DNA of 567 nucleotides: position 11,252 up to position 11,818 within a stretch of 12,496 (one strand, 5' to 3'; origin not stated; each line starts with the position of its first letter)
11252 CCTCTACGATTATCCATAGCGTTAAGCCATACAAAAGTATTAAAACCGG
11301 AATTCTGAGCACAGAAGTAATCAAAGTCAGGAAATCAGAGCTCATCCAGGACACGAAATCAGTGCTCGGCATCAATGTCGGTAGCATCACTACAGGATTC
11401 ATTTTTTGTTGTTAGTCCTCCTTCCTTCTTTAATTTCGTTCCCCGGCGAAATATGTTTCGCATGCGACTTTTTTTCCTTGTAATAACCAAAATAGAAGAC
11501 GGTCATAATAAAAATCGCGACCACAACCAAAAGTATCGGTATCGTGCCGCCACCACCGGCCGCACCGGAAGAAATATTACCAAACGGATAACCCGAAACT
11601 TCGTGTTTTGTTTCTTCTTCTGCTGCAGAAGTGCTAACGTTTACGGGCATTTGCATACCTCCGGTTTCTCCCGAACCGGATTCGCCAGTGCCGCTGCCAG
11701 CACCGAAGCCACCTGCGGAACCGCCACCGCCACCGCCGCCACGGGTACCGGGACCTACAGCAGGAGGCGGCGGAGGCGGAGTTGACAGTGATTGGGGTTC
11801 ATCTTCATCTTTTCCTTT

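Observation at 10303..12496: An ExbB/ExbD-like proton-motive module is translationally coupled to a beta-propeller/CARDB surface protein in an organism that should lack an outer membrane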

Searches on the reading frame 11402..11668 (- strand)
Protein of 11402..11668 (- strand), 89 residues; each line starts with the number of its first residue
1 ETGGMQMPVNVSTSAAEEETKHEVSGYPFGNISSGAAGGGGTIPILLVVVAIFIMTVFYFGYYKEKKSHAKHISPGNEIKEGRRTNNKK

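Call 80: find_homologous_proteins(query=A4, max_evalue=0.001)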
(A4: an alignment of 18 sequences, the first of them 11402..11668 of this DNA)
Query A4 (18 sequences) (89 aa, profile of the alignment): 9 proteins with E <= 0.001 among 5019 candidates.
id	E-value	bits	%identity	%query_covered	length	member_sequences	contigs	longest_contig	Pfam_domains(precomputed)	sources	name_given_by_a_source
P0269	2.8e-24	102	33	30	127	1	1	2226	-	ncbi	ncbi:hypothetical protein DRN77_08170, partial [Methanosarcinales archaeon]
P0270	1.4e-22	97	27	79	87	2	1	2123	-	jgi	jgi:hypothetical protein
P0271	3.7e-21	92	48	22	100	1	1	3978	-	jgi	jgi:hypothetical protein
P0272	3.9e-21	92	93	96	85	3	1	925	-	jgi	-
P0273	5.7e-19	85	24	73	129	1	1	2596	-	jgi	jgi:hypothetical protein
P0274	6.2e-16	76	35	70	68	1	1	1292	-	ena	-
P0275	1.2e-14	72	37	30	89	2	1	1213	-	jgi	jgi:hypothetical protein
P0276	4.0e-11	60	-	-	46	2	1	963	-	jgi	jgi:hypothetical protein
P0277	4.0e-7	47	23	48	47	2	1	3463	-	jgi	jgi:hypothetical protein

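Call 81: find_encoding_contigs(protein=P0269, flank=5000, max_places=3)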
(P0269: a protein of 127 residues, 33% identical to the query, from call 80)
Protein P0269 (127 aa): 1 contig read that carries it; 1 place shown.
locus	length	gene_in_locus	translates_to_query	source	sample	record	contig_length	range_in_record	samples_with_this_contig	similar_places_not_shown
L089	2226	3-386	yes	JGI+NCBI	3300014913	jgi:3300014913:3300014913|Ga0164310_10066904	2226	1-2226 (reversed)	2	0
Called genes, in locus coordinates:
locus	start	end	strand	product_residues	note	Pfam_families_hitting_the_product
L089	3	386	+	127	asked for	?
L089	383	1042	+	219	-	PF01618:MotA_ExbB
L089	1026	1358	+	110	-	PF09919:DUF2149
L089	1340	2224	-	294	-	PF03008:DUF234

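Call 82: find_encoding_contigs(protein=P0271, flank=5000, max_places=3)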
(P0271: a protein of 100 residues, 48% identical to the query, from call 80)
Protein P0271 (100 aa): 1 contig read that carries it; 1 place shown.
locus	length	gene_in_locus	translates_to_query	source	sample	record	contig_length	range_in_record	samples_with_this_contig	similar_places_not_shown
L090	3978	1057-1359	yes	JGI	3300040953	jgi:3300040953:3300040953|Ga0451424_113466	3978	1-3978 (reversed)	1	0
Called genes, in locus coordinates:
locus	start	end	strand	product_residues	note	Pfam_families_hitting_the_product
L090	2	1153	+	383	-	?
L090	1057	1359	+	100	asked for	-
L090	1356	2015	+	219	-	PF01618:MotA_ExbB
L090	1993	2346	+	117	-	PF09919:DUF2149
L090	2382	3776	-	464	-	PF01637:ATPase_2, PF13173:AAA_14, PF13401:AAA_22 (weak), PF03008:DUF234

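Call 83: find_encoding_contigs(protein=P0273, flank=5000, max_places=3)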
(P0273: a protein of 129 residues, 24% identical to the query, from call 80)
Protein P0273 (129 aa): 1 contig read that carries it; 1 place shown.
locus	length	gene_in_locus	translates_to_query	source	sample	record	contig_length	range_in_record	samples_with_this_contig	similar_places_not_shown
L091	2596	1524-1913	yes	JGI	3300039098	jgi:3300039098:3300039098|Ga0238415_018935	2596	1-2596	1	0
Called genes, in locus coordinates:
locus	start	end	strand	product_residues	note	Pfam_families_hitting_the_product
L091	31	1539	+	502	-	-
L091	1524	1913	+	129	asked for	-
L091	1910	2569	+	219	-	PF01618:MotA_ExbB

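Call 84: find_encoding_contigs(protein=P0277, flank=5000, max_places=3)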
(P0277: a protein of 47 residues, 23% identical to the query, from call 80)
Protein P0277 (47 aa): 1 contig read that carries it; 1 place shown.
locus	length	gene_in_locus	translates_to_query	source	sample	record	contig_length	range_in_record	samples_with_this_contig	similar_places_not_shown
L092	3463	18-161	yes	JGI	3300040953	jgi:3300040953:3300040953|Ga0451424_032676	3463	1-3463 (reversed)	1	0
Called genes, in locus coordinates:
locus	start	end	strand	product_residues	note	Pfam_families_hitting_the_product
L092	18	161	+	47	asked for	-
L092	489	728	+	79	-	-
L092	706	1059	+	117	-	PF09919:DUF2149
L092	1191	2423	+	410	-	PF01011:PQQ (faint), PF13360:PQQ_2, PF13570:Beta-prop_ACSF4, PF13360:PQQ_2, PF13570:Beta-prop_ACSF4 (weak), PF00404:Dockerin_1 (weak)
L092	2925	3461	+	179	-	?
